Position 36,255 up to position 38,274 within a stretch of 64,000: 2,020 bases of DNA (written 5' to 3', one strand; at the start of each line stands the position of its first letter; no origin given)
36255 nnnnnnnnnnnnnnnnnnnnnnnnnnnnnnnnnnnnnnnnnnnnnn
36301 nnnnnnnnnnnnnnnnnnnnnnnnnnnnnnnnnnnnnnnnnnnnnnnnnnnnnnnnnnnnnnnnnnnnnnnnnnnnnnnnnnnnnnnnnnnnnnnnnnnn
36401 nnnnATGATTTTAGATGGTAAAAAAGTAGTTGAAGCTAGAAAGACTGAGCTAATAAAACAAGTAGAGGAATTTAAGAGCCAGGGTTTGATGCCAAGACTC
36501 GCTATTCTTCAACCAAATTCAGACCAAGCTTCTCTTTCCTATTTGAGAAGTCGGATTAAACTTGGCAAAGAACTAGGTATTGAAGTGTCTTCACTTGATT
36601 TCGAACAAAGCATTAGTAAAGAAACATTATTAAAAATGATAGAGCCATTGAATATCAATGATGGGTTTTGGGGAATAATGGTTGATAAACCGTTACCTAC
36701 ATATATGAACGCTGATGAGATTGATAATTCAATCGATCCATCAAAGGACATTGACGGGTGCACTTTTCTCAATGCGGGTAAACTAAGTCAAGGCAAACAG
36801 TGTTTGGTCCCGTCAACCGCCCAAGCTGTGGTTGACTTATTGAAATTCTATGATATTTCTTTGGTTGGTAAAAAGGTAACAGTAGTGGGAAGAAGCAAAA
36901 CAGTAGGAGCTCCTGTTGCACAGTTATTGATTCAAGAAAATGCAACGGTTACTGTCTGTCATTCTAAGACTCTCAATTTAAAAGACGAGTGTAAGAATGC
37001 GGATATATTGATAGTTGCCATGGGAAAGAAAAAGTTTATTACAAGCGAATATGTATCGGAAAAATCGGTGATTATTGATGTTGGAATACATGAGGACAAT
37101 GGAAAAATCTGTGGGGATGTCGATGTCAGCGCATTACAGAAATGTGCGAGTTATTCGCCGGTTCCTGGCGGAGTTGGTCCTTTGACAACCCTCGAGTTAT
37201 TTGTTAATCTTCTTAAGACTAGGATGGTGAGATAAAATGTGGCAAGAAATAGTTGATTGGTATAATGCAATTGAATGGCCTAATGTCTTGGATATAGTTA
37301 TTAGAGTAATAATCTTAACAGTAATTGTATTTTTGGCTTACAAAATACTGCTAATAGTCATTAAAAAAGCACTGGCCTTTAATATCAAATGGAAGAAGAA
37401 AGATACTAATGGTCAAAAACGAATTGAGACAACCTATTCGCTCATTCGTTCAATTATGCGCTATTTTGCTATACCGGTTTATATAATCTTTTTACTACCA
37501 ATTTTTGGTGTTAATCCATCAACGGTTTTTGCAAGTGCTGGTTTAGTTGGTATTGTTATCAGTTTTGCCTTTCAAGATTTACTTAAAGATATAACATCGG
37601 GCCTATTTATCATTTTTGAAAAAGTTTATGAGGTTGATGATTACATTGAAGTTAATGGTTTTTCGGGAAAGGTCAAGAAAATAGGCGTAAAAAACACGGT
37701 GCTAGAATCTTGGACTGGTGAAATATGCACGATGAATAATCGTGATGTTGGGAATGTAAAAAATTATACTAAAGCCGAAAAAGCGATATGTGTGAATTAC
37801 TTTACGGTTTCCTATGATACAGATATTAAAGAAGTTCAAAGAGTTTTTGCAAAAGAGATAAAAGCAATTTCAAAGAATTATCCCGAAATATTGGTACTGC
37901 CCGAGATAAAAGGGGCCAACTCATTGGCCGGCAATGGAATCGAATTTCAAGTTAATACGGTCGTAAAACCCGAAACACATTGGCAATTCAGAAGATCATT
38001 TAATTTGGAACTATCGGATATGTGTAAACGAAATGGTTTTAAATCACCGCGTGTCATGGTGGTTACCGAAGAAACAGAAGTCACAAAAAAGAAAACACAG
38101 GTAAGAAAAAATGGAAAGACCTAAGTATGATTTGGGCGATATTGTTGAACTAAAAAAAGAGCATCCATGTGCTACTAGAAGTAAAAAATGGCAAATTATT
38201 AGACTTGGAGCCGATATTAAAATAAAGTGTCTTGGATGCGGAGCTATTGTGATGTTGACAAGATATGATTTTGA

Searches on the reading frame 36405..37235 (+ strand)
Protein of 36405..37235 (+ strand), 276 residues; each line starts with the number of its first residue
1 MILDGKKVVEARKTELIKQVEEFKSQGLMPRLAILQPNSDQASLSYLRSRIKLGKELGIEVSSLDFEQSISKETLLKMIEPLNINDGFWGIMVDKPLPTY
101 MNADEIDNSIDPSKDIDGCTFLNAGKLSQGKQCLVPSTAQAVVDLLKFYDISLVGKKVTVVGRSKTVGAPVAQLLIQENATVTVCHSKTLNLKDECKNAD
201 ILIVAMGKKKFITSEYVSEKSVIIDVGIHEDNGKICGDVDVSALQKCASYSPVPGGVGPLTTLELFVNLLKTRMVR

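Call 26: search_protein_families(library=pfam, proteins=[window:36405-37235:+], max_evalue=0.001)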
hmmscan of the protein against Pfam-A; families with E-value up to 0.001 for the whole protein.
window:36405-37235:+ (276 aa): 2 families
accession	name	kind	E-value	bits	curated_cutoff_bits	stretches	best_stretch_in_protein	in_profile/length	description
PF02882.25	THF_DHG_CYH_C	-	7.1e-57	191.6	27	1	122-272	3-155/160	Tetrahydrofolate dehydrogenase/cyclohydrolase, NAD(P)-binding domain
PF00763.28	THF_DHG_CYH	-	9e-26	90.8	32.8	1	3-117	1-115/115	Tetrahydrofolate dehydrogenase/cyclohydrolase, catalytic domain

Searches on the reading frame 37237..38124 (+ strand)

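Call 26: search_protein_families(library=pfam, proteins=[window:37237-38124:+], max_evalue=0.001)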
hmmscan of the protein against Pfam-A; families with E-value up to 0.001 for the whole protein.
window:37237-38124:+ (295 aa): 3 families
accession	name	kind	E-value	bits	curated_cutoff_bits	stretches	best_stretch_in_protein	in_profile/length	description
PF00924.24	MS_channel_2nd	-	2.6e-15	56.7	20.2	1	114-179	1-68/68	Mechanosensitive ion channel, beta-domain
PF21088.3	MS_channel_1st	-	4.8e-07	30.1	23.1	1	74-113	3-42/42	Mechanosensitive ion channel, transmembrane helices 2/3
PF21082.3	MS_channel_3rd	-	3.1e-06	28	21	1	189-267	5-85/88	Mechanosensitive ion channel MscS, C-terminal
